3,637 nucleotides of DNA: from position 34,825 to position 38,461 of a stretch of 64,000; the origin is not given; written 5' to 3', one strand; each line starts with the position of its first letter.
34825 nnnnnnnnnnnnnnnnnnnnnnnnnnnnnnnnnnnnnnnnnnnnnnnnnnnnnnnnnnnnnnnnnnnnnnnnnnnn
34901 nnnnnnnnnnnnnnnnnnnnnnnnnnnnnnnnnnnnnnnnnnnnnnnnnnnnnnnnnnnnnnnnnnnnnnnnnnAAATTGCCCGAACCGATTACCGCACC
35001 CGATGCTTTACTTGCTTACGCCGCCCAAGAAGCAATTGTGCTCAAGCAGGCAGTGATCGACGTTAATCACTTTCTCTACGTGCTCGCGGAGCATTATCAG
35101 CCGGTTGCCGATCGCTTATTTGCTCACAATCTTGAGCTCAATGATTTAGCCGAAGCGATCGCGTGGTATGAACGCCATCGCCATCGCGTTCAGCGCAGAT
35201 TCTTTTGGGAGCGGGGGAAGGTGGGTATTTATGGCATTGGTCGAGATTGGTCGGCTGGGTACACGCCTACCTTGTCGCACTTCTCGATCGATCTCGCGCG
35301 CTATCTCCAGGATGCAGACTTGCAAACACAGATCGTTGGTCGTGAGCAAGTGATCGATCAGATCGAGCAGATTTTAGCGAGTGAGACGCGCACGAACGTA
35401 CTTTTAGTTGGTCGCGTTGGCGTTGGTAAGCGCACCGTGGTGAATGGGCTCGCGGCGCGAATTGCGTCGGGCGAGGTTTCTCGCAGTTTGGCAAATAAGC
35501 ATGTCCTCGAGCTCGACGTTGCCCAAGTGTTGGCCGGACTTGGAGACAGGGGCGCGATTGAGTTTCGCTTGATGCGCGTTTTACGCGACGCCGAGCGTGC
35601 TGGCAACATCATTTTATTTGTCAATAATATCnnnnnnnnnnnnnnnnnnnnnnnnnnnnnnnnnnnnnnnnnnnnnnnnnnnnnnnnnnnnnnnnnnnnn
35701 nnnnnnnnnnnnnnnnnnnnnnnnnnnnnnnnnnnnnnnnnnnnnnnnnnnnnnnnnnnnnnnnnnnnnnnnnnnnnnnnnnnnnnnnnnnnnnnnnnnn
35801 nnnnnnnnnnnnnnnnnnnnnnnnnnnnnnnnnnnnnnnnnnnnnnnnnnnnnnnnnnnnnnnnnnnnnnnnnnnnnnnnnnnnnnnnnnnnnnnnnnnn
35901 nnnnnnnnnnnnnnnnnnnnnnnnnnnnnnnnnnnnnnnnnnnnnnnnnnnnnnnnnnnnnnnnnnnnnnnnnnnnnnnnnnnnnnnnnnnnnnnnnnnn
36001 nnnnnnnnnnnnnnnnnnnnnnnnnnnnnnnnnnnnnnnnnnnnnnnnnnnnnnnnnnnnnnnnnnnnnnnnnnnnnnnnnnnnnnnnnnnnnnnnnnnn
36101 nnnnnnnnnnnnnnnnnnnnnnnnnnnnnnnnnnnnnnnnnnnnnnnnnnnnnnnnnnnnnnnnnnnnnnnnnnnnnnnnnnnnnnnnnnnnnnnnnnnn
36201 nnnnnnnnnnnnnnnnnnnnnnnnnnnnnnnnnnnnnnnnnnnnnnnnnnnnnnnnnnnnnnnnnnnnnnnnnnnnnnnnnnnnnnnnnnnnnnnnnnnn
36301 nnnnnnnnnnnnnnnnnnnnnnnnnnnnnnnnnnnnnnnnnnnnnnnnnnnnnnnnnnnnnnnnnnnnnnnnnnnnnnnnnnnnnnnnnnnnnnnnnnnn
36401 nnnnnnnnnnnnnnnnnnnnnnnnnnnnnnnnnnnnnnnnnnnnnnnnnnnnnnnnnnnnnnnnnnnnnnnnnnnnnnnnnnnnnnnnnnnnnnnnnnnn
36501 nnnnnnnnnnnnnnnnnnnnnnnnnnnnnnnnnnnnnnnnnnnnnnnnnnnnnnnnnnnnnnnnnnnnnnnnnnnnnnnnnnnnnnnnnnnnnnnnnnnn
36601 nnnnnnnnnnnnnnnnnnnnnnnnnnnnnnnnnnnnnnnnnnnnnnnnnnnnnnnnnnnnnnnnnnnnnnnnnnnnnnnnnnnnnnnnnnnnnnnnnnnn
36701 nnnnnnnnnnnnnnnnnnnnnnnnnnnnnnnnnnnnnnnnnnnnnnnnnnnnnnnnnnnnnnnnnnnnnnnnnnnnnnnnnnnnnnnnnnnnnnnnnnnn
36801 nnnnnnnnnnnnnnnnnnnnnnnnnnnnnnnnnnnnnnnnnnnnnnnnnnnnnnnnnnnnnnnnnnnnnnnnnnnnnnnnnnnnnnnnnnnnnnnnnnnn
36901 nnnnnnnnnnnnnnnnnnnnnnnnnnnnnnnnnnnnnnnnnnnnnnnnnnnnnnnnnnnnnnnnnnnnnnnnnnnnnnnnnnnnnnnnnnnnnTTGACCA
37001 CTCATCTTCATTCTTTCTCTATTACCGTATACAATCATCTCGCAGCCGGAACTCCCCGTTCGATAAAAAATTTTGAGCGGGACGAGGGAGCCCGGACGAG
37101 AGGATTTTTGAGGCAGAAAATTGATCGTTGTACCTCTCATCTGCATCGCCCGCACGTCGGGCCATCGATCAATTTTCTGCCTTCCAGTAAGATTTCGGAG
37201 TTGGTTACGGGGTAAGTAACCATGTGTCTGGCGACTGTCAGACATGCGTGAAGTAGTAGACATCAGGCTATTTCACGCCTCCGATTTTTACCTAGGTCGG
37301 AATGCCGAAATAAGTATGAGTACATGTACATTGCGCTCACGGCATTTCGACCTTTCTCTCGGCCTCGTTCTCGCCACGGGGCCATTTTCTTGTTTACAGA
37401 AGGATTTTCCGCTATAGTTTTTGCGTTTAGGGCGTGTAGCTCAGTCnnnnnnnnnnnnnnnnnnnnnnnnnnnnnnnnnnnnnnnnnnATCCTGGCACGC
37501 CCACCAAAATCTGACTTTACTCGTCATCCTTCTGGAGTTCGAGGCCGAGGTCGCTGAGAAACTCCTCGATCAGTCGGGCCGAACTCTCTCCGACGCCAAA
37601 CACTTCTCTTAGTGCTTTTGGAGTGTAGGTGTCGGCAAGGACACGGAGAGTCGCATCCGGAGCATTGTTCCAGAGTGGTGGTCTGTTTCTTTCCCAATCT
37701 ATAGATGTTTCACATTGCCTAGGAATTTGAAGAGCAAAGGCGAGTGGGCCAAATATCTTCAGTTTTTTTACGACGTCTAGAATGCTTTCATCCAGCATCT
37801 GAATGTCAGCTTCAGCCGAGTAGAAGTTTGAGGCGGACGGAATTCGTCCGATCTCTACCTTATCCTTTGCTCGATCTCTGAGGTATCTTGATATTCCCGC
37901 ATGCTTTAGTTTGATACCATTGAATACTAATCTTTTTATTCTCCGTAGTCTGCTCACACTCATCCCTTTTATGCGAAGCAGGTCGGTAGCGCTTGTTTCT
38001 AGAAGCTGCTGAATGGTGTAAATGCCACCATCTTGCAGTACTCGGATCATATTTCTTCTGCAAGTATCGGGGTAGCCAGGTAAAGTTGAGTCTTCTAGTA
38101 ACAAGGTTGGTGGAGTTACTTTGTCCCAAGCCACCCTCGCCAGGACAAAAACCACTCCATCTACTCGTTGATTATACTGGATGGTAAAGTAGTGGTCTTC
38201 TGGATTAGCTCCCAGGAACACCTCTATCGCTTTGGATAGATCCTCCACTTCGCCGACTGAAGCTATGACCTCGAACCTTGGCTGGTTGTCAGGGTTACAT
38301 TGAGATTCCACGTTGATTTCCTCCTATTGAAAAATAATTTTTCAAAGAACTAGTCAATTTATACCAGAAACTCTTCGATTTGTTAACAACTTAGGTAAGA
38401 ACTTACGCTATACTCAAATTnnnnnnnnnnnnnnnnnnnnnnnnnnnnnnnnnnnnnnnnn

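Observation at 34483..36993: A membrane-anchored Clp/Hsp100 paralogue with a catalytically dead first ATPase domain, encoded directly after the 16S rRNA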

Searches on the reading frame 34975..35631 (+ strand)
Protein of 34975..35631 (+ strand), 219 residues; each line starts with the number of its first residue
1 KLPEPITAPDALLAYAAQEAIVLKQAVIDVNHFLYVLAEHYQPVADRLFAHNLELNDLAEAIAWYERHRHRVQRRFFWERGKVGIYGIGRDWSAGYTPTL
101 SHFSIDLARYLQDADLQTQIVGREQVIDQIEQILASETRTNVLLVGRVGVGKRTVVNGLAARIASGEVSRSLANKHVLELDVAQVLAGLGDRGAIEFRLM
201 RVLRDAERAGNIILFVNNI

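Call 31: find_related_loci(query=A4, collection=genome_contigs, flank=6000)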
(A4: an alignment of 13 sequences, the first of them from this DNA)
Query A4 (219 aa) in genome_contigs; peptide patterns used: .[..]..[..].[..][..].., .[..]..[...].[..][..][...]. (x = any residue, [..] = any of these).
600 stretches matched a pattern (row limit reached: there are more); 20 encode a relative of the query (tblastn E <= 1e-3); 20 distinct loci.
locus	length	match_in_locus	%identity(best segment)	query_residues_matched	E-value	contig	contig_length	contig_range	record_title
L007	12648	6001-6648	56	4-219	1e-75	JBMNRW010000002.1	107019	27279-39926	MAG: Patescibacteria group bacterium isolate SBF912SR1HQ0036 scaffold_410_c1, whole genome shotgun sequence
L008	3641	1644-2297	55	2-219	3e-75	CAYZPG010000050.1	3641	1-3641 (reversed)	MAG TPA_asm: uncultured Candidatus Saccharibacteria bacterium isolate SRP173033_co2_60 genome assembly, contig: NODE_229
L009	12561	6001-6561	41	34-219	1e-35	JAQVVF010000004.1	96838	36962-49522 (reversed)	MAG: Patescibacteria group bacterium isolate STF1_73 NODE_342_length_96838_cov_6.101943_Sandtown_F1, whole genome shotgu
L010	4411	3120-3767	34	6-219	2e-35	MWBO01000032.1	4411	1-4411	MAG: candidate division WS2 bacterium ADurb.Bin280 BWY43_contig000032, whole genome shotgun sequence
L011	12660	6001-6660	33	1-218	1e-33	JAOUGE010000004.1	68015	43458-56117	MAG: Candidatus Berkelbacteria bacterium isolate 4_1_July_SF_Bin64 4_1_July_SF_Bin64_scaffold_90_c1, whole genome shotgu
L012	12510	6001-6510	39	52-219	2e-29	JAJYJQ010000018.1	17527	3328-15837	MAG: bacterium isolate DBS2-1.bin164 NODE_5802_length_17527_cov_1.556437, whole genome shotgun sequence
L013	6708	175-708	29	37-217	2e-24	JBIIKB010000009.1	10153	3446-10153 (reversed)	MAG: Candidatus Saccharimonadia bacterium isolate ME2001-10-09pf_3300042861_group1_bin39 Rohwer_bin1541_scaffold_7824_c1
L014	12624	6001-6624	30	13-219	2e-23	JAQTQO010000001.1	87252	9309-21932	MAG: Patescibacteria group bacterium isolate STB_141 NODE_561_length_87252_cov_3.861647_Sandtown_B, whole genome shotgun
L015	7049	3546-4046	30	48-217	2e-22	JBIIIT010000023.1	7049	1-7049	MAG: Candidatus Saccharimonadia bacterium isolate ME2001-09-10pf_3300042914_group1_bin219 Rohwer_bin1540_scaffold_15154_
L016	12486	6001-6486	33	49-217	8e-21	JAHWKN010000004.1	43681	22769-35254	MAG: Candidatus Parcubacteria bacterium isolate 0813_bin18 NODE_4_length_43681_cov_5.960715, whole genome shotgun sequen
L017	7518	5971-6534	30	24-218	1e-20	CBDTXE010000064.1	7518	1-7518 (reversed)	MAG TPA_asm: uncultured bacterium isolate ERR2431955_concoct_30 genome assembly, contig: ERZ23878311.7757, whole genome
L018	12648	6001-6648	33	3-219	1e-20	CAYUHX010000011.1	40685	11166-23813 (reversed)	MAG TPA_asm: uncultured Gammaproteobacteria bacterium isolate SRP298887_co1_139 genome assembly, contig: NODE_681_length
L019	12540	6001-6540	30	39-219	3e-20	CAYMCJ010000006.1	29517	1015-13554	MAG TPA_asm: uncultured Gammaproteobacteria bacterium isolate SRP178699_co1_454 genome assembly, contig: NODE_1704_lengt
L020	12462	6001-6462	33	53-218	3e-19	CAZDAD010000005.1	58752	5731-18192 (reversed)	MAG TPA_asm: uncultured Candidatus Saccharibacteria bacterium isolate SRP285395_co1_277 genome assembly, contig: NODE_62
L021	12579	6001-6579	27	17-218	5e-17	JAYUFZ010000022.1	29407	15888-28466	MAG: bacterium isolate GFS_7960 GFS_7960_21, whole genome shotgun sequence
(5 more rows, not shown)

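Call 68: find_homologous_proteins(query=A6, max_evalue=1e-60)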
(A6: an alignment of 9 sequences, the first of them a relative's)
Query A6 (9 sequences) (791 aa, profile of the alignment): 1013 proteins with E <= 1e-60 among 8000 candidates; the best 120 are listed.
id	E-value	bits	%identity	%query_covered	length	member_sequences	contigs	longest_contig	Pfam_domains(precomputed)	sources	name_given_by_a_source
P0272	0.0e+0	1274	100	100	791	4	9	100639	PF13173.13,PF00004.36,PF13401.13,PF07728.21,PF13191.13,PF01695.24,PF00158.33,PF07724.21,PF12775.14,PF05729.19,PF02367.24,PF10431.16,PF25199.2,PF20720.4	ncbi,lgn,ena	-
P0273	0.0e+0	1247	89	100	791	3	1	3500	PF13173.13,PF00004.36,PF13401.13,PF17871.8,PF07728.21,PF13191.13,PF00158.33,PF07724.21,PF12775.14,PF05729.19,PF10431.16,PF20720.4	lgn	-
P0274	0.0e+0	1244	89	100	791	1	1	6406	PF13173.13,PF00004.36,PF13401.13,PF07728.21,PF13191.13,PF01695.24,PF00158.33,PF07724.21,PF12775.14,PF05729.19,PF02367.24,PF10431.16,PF20720.4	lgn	-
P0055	0.0e+0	1238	60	95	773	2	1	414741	PF13173.13,PF01695.24,PF07724.21,PF12775.14,PF00004.36,PF13401.13,PF17871.8,PF07728.21,PF10431.16,PF20720.4,PF13191.13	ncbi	-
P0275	0.0e+0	1234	52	99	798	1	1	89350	PF13173.13,PF00158.33,PF07724.21,PF12775.14,PF05729.19,PF00004.36,PF13401.13,PF17871.8,PF07728.21,PF10431.16,PF20720.4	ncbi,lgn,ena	-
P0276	0.0e+0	1234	64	99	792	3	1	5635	PF13173.13,PF07724.21,PF12775.14,PF00004.36,PF13401.13,PF20703.4,PF07728.21,PF10431.16,PF25199.2,PF20720.4,PF13191.13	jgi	jgi:ATP-dependent Clp protease ATP-binding subunit ClpC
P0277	0.0e+0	1203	61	99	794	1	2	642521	PF13173.13,PF00004.36,PF13401.13,PF03193.23,PF17871.8,PF07728.21,PF13191.13,PF01695.24,PF00158.33,PF07724.21,PF07726.18,PF12775.14,PF02367.24,PF10431.16,PF20720.4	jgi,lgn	jgi:ATP-dependent Clp protease ATP-binding subunit ClpC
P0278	0.0e+0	1196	60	98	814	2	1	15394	PF13173.13,PF00004.36,PF13401.13,PF17871.8,PF07728.21,PF13191.13,PF01695.24,PF00158.33,PF07724.21,PF12775.14,PF05729.19,PF02367.24,PF10431.16,PF20720.4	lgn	-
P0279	0.0e+0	1196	61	99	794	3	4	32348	PF13173.13,PF00437.27,PF00004.36,PF13401.13,PF07728.21,PF13191.13,PF00158.33,PF07724.21,PF12775.14,PF10431.16,PF25199.2,PF20720.4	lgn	-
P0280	0.0e+0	1190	61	99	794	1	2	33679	PF13173.13,PF00158.33,PF07724.21,PF12775.14,PF00004.36,PF13401.13,PF07728.21,PF10431.16,PF25199.2,PF20720.4,PF13191.13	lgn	-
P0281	0.0e+0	1184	58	98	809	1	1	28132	PF13173.13,PF07724.21,PF00005.34,PF12775.14,PF00004.36,PF13401.13,PF07728.21,PF10431.16,PF04851.22,PF20720.4,PF13191.13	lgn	-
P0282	0.0e+0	1181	63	94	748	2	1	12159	PF13173.13,PF00158.33,PF07724.21,PF05729.19,PF02367.24,PF00004.36,PF13401.13,PF05673.20,PF07728.21,PF10431.16,PF13191.13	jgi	jgi:ATP-dependent Clp protease ATP-binding subunit ClpC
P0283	0.0e+0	1179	74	99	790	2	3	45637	PF13173.13,PF00158.33,PF07724.21,PF12775.14,PF05729.19,PF02367.24,PF00004.36,PF13401.13,PF07728.21,PF10431.16,PF13191.13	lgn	-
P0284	0.0e+0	1176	63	99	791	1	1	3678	PF13173.13,PF00158.33,PF07724.21,PF12775.14,PF05729.19,PF00004.36,PF13401.13,PF07728.21,PF10431.16,PF20720.4,PF13191.13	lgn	-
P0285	0.0e+0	1169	56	99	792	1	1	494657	PF13173.13,PF00004.36,PF13401.13,PF17871.8,PF07728.21,PF13191.13,PF01695.24,PF00158.33,PF07724.21,PF12775.14,PF05729.19,PF10431.16,PF20720.4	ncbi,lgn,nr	ncbi:ATP-dependent Clp protease ATP-binding subunit [Patescibacteria group bacterium]|nr:MAG: ATP-de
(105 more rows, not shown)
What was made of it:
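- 1013 ATPase hits at E<=1e-60 for the Saccharimonadia-type profile alone (call 68). The family is restricted to Patescibacteria (calls 31, 68), which by general knowledge are largely host-dependent.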

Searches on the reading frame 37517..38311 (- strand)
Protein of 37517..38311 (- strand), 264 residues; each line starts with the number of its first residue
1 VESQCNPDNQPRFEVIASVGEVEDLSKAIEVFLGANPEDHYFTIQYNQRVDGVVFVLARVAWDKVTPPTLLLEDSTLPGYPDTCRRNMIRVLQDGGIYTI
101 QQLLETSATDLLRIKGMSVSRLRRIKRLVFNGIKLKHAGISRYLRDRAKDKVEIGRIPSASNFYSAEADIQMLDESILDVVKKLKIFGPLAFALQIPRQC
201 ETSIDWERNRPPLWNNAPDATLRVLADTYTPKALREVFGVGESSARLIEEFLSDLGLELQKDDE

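Call 4: search_protein_families(library=pfam, proteins=[window:37517-38311:-], max_evalue=0.01)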
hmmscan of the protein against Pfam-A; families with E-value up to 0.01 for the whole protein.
window:37517-38311:- (264 aa): 1 family
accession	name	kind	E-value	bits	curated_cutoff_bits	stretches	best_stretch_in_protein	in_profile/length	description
PF14520.12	HHH_5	-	0.00014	22.7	27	0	92-126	18-52/57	Helix-hairpin-helix domain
